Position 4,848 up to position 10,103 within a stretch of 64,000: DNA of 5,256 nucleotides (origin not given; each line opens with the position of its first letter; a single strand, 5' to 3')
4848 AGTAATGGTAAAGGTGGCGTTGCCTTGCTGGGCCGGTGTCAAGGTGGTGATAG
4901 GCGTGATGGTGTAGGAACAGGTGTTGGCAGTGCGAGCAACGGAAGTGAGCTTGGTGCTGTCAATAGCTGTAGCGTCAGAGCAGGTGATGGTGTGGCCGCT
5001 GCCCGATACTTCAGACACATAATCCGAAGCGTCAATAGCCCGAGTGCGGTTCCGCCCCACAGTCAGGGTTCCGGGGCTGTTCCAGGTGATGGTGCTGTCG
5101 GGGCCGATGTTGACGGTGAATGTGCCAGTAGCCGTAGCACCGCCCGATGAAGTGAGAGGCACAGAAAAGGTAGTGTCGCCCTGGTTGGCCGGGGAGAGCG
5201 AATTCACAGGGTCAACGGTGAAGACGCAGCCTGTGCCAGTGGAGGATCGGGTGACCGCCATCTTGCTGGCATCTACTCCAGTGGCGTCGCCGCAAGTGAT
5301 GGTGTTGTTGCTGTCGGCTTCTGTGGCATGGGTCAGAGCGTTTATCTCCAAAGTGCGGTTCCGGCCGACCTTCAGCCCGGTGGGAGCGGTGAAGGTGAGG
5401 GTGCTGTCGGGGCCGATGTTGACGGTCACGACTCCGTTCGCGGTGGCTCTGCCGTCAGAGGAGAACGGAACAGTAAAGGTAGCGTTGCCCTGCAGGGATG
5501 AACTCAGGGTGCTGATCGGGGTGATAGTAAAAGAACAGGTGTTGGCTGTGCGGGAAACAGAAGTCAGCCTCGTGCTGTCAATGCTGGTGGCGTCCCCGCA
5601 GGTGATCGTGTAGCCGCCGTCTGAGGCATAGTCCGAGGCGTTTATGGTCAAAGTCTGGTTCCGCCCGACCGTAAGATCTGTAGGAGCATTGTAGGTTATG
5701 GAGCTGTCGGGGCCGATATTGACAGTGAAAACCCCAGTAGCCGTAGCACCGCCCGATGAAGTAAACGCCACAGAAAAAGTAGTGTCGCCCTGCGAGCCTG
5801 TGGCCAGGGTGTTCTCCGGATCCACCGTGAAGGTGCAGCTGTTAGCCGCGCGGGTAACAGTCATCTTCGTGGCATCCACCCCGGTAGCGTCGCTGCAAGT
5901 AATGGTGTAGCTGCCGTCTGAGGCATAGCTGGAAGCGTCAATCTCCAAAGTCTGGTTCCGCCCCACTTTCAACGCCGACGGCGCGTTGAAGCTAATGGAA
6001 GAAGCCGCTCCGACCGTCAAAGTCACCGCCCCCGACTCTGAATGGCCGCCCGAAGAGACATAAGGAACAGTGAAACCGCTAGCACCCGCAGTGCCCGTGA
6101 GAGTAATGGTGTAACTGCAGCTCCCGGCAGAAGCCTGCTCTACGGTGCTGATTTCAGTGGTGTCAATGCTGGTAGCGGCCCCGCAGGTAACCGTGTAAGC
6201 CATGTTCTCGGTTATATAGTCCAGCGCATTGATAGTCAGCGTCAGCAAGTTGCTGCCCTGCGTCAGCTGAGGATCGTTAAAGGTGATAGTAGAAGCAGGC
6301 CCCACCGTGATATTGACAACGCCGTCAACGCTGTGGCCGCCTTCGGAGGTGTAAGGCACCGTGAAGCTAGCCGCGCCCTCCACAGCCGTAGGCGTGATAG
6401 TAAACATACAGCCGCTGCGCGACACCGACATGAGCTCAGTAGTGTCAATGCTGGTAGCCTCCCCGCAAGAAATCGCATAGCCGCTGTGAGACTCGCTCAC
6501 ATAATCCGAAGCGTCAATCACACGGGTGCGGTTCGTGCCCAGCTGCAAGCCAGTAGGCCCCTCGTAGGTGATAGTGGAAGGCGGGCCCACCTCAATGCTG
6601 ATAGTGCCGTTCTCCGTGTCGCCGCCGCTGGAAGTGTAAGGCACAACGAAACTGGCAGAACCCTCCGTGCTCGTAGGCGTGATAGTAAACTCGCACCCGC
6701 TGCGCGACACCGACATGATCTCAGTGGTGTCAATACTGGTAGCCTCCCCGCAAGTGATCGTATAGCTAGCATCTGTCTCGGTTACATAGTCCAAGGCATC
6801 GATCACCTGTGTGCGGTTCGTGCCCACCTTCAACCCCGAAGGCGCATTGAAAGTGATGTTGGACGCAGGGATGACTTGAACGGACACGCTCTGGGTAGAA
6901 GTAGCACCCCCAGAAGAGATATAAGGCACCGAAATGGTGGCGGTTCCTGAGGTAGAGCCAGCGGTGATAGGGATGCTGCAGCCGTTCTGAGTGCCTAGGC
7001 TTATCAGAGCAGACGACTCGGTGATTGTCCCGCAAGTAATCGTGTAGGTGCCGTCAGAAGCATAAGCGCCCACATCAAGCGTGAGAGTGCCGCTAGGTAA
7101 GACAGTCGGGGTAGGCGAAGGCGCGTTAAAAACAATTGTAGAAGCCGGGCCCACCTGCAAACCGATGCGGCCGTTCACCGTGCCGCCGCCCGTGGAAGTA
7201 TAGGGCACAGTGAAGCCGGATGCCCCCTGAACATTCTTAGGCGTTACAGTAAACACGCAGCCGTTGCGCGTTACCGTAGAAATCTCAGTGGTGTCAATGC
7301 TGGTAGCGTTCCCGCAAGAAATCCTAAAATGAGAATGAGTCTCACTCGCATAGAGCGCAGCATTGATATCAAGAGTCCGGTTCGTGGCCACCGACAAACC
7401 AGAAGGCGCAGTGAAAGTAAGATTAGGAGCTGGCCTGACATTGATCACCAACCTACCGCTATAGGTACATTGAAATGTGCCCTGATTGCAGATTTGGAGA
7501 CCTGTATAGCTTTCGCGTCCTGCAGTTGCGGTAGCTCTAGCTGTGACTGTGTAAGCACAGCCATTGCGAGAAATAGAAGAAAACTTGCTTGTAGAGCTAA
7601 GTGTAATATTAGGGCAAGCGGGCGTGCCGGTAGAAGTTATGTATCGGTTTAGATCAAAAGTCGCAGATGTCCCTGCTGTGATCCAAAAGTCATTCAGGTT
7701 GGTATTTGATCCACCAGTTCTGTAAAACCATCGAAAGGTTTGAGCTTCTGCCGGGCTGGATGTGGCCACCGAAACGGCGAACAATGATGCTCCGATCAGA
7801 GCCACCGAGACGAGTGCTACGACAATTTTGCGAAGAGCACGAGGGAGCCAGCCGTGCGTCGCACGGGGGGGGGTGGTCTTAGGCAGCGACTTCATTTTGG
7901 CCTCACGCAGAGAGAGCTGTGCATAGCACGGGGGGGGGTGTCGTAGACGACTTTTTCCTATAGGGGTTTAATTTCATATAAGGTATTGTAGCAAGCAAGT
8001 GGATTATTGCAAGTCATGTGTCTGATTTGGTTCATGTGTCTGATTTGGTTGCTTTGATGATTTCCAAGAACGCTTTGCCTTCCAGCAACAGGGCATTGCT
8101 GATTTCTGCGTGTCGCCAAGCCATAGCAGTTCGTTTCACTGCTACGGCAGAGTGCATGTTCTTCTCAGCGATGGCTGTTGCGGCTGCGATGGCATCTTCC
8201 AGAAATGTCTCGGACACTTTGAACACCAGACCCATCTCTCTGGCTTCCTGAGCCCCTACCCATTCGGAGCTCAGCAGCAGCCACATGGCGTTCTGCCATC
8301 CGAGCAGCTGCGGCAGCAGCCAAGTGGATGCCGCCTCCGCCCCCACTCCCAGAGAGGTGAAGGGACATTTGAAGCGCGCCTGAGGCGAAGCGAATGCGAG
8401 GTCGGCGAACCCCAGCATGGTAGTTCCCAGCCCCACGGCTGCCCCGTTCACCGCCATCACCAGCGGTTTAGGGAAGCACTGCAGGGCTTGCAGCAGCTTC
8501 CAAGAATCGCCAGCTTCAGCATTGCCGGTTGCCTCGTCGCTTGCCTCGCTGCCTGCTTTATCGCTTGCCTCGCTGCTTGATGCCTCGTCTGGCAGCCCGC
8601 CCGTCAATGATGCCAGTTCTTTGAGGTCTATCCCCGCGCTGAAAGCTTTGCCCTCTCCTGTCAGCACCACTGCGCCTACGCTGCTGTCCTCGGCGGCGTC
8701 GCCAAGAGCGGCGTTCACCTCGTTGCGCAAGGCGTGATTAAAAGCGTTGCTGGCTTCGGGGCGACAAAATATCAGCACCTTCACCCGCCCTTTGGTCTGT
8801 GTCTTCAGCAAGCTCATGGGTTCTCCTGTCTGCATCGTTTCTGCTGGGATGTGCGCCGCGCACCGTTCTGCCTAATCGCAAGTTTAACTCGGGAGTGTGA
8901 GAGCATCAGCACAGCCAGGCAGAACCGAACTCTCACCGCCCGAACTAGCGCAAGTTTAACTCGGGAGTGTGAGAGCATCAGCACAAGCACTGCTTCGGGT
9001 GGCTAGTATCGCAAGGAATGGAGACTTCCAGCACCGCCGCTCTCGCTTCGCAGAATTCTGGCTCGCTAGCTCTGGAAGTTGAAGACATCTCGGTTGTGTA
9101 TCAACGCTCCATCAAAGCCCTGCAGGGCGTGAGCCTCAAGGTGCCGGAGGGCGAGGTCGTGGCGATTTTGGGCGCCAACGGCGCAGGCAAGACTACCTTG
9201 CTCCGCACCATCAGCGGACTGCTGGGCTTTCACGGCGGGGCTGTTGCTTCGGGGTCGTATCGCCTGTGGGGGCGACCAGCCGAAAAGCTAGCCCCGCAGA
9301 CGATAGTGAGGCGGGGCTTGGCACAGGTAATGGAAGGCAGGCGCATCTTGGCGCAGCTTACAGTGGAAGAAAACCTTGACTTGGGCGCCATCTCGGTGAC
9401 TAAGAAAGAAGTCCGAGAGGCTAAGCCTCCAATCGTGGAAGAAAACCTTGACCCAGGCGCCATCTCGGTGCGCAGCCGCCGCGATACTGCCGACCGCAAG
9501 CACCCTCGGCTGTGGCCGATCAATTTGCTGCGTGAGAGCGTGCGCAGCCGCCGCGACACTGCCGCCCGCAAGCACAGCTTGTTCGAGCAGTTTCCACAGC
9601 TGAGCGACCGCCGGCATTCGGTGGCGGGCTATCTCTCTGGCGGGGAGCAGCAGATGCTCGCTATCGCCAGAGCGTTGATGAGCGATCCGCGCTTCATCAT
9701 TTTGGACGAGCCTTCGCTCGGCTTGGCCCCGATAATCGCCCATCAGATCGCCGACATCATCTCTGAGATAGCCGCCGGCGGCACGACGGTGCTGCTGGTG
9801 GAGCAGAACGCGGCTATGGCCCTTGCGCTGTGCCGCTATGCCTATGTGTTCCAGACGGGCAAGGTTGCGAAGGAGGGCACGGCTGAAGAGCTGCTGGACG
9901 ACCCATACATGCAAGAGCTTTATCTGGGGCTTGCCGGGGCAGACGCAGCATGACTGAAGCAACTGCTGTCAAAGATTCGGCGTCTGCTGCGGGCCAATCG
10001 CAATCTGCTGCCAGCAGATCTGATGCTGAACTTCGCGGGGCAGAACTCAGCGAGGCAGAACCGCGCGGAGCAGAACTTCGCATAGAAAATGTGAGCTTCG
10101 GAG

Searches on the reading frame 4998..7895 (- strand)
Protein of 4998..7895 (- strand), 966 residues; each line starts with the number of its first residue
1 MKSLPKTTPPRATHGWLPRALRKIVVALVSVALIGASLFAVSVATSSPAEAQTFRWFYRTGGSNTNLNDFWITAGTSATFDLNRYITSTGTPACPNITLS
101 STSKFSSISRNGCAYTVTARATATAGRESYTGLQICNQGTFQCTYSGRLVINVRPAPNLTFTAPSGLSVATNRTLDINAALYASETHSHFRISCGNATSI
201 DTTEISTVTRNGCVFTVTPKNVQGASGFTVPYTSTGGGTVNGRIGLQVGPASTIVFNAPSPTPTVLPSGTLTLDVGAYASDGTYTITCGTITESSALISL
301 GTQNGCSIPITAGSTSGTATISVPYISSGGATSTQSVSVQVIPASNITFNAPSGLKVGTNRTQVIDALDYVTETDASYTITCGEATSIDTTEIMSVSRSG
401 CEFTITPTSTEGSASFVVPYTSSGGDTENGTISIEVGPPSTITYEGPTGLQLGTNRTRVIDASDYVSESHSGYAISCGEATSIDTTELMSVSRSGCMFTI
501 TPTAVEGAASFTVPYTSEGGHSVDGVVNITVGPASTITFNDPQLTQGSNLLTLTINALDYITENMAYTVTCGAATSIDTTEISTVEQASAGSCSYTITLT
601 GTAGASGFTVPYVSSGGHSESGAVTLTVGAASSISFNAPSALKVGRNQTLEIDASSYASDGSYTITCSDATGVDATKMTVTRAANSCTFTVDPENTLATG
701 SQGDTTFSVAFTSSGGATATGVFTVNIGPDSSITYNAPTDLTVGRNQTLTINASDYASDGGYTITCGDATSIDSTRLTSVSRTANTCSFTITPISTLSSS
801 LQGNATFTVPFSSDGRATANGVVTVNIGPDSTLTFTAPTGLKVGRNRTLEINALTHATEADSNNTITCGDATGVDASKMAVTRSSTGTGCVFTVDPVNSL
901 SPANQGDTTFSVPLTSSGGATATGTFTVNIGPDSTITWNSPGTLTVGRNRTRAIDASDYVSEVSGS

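Call 83: search_protein_families(library=pfam, proteins=[window:4998-7895:-], max_evalue=0.001)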
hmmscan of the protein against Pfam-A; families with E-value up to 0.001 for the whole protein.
window:4998-7895:- (966 aa): 1 family
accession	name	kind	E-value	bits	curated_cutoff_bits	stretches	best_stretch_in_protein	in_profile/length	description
PF23274.1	DUF7077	-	2.7e-05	24.4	27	0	336-436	3-104/122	Domain of unknown function (DUF7077)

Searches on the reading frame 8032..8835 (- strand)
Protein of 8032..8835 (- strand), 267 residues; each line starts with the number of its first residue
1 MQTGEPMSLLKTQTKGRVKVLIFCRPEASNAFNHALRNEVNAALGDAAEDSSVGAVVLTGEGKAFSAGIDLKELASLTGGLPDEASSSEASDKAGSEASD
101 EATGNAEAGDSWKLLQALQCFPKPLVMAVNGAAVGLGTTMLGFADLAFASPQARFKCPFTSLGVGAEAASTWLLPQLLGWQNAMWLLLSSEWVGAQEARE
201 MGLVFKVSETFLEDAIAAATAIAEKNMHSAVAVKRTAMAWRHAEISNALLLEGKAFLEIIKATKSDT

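Call 83: search_protein_families(library=pfam, proteins=[window:8032-8835:-], max_evalue=0.001)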
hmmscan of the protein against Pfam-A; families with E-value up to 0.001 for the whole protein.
window:8032-8835:- (267 aa): 2 families
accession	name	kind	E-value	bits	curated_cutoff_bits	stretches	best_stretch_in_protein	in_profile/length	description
PF00378.25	ECH_1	-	1.5e-39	136.3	27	1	16-259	4-227/251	Enoyl-CoA hydratase/isomerase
PF16113.10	ECH_2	-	8.9e-21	75.2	27.2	1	19-217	2-181/335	Enoyl-CoA hydratase/isomerase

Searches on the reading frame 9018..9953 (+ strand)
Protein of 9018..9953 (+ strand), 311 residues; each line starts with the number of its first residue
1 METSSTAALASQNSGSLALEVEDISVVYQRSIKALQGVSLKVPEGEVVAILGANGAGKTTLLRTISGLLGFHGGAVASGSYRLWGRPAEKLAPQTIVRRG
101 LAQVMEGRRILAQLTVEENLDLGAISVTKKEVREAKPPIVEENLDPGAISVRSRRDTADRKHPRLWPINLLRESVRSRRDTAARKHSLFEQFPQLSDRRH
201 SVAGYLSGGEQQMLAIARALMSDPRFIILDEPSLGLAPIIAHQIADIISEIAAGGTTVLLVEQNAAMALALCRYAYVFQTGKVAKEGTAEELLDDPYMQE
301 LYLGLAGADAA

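Call 83: search_protein_families(library=pfam, proteins=[window:9018-9953:+], max_evalue=0.001)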
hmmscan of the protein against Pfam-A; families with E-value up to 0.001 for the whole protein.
window:9018-9953:+ (311 aa): 6 families
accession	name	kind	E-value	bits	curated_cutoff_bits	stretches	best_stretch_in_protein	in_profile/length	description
PF00005.33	ABC_tran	-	7.4e-27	95.1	25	1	35-233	1-136/137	ABC transporter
PF13304.12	AAA_21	-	3.4e-11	44.2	27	1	48-260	2-295/304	AAA domain, putative AbiEii toxin, Type IV TA system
PF13191.12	AAA_16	-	0.0001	23.3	32.6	1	39-173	16-104/167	AAA ATPase domain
PF02463.25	SMC_N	-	0.00016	21.6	40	0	44-72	23-51/220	RecF/RecN/SMC N terminal domain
PF02367.23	TsaE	-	0.00033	21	26.6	1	41-84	17-59/128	Threonylcarbamoyl adenosine biosynthesis protein TsaE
PF13476.12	AAA_23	-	0.00095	20.3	27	0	44-70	18-44/201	AAA domain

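Call 95: search_solved_structures(query=window:9018-9950:+, max_evalue=1e-10, show_alignments=2)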
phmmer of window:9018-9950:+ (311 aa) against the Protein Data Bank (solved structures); distinct sequences matched with E-value up to 1e-10: 382 (the best 60 are shown).
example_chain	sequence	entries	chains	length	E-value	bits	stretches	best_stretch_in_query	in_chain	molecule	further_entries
1ji0_A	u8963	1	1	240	4.4e-57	196.9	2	187-306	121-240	ABC transporter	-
1g9x_A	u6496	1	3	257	2.2e-30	109.3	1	188-304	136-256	HIGH-AFFINITY BRANCHED-CHAIN AMINO ACID TRANSPORT ATP-BINDING PROTEIN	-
1g6h_A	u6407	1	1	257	2.4e-30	109.2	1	189-304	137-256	HIGH-AFFINITY BRANCHED-CHAIN AMINO ACID TRANSPORT ATP-BINDING PROTEIN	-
1gaj_A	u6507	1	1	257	4.2e-30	108.4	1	188-304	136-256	HIGH-AFFINITY BRANCHED CHAIN AMINO ACID TRANSPORT ATP-BINDING PROTEIN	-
8wd9_D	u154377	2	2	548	8.1e-30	107.5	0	203-308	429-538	Probable dipeptide-transport ATP-binding protein ABC transporter DppD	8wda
7niu_A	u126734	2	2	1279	8.3e-30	107.4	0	181-295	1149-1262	Isoform 2 of Phosphatidylcholine translocator ABCB4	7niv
9oe1_A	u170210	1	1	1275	2e-29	106.1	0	181-295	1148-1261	ATP-binding cassette, sub-family B (MDR/TAP), member 4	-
9ody_A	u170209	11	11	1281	2.1e-29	106.1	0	181-295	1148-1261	ATP-binding cassette, sub-family B (MDR/TAP), member 4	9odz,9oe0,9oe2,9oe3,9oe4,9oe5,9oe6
8wdb_D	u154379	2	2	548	5.5e-29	104.7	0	203-308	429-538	Probable dipeptide-transport ATP-binding protein ABC transporter DppD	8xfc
6s7p_A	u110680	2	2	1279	5.8e-29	104.7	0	181-295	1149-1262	Phosphatidylcholine translocator ABCB4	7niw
6mit_A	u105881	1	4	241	1.7e-28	103.1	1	172-304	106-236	Lipopolysaccharide export system ATP-binding protein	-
8frp_A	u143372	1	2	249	2.7e-28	102.4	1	189-304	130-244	Lipopolysaccharide export system ATP-binding protein LptB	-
8frl_A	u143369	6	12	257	3.1e-28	102.3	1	184-304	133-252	Lipopolysaccharide export system ATP-binding protein LptB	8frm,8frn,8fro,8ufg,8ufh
6mgf_A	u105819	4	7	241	4.8e-28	101.6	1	179-304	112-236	Lipopolysaccharide export system ATP-binding protein LptB | Lipopolysaccharide ABC transporter, ATP-binding protein LptB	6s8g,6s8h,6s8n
6mhu_A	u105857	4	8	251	4.8e-28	101.6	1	180-304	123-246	Lipopolysaccharide export system ATP-binding protein LptB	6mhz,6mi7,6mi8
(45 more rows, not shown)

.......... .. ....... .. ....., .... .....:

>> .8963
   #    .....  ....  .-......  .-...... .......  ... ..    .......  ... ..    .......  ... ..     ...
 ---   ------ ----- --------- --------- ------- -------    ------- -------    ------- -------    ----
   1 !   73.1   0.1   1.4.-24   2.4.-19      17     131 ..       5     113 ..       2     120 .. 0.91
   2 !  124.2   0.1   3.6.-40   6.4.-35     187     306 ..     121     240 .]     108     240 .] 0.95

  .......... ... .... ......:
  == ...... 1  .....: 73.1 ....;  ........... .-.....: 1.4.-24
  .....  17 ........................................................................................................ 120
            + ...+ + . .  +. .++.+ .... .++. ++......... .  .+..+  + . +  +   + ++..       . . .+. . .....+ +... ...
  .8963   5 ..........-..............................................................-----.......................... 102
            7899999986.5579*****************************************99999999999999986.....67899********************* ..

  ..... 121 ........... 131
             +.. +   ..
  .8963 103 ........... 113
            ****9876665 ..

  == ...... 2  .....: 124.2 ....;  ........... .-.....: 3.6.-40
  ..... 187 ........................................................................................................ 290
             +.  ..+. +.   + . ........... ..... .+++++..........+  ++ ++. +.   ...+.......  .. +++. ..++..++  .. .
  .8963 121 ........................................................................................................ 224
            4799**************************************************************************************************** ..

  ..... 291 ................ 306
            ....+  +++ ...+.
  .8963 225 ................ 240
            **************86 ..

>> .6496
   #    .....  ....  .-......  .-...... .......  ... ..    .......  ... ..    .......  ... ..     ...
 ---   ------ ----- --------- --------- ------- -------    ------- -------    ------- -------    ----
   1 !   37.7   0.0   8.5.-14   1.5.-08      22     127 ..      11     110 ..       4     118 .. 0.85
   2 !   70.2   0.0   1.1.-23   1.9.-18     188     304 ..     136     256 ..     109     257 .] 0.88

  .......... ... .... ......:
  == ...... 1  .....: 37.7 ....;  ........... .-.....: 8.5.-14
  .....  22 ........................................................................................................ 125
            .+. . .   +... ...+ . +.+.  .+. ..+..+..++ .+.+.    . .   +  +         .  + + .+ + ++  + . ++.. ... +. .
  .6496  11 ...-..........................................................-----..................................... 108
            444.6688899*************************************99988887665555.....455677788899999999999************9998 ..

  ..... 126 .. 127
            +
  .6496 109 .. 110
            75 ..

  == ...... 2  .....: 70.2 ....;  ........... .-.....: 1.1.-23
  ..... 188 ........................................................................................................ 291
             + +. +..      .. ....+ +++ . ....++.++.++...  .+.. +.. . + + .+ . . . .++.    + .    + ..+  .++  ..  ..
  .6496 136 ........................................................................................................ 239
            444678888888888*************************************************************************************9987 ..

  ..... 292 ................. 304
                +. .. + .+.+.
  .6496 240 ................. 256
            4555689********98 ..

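Call 97: list_cluster_members(proteins=[window:9018-9950:+, window:8035-8835:-, window:9950-10831:+])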
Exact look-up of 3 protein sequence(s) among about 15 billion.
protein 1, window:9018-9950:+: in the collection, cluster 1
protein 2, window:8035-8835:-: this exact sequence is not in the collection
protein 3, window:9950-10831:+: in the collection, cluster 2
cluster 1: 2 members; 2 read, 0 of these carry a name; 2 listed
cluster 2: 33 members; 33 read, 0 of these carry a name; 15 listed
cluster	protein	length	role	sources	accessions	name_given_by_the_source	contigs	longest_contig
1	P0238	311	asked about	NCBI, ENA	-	-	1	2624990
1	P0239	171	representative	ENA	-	-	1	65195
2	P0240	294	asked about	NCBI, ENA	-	-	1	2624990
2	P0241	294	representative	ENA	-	-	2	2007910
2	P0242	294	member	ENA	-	-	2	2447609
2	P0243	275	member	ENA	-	-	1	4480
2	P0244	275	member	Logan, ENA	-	-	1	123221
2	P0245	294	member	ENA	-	-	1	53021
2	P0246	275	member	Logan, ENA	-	-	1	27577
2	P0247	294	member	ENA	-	-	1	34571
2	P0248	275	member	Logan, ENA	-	-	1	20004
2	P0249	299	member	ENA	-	-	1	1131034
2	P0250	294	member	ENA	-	-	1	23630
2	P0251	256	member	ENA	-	-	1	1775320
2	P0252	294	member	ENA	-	-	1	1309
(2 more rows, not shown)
